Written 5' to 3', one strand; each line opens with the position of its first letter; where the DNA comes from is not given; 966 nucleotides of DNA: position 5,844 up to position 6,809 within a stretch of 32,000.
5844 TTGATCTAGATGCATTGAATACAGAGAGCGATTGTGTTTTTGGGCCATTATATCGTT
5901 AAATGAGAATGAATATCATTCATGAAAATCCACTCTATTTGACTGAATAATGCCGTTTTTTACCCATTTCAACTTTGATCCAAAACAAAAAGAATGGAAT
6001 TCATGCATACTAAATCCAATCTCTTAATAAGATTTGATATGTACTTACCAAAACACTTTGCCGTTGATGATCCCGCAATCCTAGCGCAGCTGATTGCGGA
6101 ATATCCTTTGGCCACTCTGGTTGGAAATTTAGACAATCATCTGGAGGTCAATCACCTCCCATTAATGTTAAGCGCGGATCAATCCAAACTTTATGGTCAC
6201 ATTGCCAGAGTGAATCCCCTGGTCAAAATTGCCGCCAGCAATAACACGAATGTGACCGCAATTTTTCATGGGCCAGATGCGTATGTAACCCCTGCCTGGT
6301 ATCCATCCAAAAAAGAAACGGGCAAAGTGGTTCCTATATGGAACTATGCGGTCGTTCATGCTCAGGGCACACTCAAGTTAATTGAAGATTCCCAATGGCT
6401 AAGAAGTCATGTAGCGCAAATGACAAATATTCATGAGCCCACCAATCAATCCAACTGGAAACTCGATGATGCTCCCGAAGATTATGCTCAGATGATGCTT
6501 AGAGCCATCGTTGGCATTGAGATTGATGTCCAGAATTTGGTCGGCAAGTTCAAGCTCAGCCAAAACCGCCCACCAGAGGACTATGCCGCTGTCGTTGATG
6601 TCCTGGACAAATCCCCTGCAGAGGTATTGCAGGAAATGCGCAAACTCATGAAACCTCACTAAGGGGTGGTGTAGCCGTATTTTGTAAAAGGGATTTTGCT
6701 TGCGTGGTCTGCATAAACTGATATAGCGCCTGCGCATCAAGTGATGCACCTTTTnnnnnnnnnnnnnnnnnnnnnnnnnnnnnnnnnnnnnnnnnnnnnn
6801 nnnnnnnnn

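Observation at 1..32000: Window-wide gene decay: about half of all loci are pseudogenes, with no mobile DNA involved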

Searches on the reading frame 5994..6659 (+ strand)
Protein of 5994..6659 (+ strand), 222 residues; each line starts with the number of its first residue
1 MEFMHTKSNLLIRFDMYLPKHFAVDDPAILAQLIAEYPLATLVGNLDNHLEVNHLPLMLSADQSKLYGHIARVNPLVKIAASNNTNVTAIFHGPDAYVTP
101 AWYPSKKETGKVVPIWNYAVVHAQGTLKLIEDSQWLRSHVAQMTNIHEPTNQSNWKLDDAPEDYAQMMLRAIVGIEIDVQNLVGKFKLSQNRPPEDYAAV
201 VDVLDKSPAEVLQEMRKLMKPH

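Call 36: search_protein_families(library=pfam, proteins=[window:5994-6659:+], max_evalue=0.001)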
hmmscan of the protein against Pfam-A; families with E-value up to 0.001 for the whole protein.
window:5994-6659:+ (222 aa): 1 family
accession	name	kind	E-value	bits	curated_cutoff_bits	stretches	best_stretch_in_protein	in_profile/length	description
PF04299.18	FMN_bind_2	-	2.9e-58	196.7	22.4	1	16-180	1-167/168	Putative FMN-binding domain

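Call 50: find_homologous_proteins(query=window:5994-6659:+, max_evalue=1e-20)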
Query window:5994-6659:+ (222 aa): 2866 proteins with E <= 1e-20 among 3084 candidates; the best 120 are listed.
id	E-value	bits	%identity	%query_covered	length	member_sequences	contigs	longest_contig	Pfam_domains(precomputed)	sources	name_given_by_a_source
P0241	1.9e-134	464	100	93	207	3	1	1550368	PF04299.19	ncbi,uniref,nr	ncbi:FMN-binding negative transcriptional regulator [Polynucleobacter necessarius]|uniref:FMN-bindin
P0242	6.3e-115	400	86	93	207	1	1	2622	PF04299.19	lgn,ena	-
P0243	7.8e-115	400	83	93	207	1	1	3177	PF04299.19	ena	-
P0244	9.6e-115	399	85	93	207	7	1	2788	PF04299.19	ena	-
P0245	1.7e-114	399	83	93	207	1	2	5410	PF04299.19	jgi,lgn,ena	jgi:transcriptional regulator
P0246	1.7e-114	399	83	93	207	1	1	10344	PF04299.19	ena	-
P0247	2.1e-114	398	83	93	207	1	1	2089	PF04299.19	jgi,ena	jgi:transcriptional regulator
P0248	2.1e-114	398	85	93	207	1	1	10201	PF04299.19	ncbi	-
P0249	2.2e-114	398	83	93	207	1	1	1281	PF04299.19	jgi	-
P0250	2.2e-114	398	83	93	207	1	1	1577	PF04299.19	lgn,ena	-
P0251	2.3e-114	398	83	93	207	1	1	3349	PF04299.19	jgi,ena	-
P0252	3.0e-114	398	83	93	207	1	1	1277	PF04299.19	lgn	-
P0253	3.0e-114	398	83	93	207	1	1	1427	PF04299.19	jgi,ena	-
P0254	3.7e-114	397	83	93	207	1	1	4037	PF04299.19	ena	-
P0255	4.0e-114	397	84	93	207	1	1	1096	PF04299.19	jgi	-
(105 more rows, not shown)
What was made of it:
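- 5994..6662 (+): PaiB-like FMN_bind_2 regulator, intact. Relatives are 207 aa, so the true start is probably about 6039. Calls 36, 50.
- On Polynucleobacter necessarius (obligate Euplotes endosymbiont) chromosome: The PaiB-like protein is 100% identical to P0241 (call 50).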

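Call 51: find_encoding_contigs(protein=P0241, flank=10000, max_places=2)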
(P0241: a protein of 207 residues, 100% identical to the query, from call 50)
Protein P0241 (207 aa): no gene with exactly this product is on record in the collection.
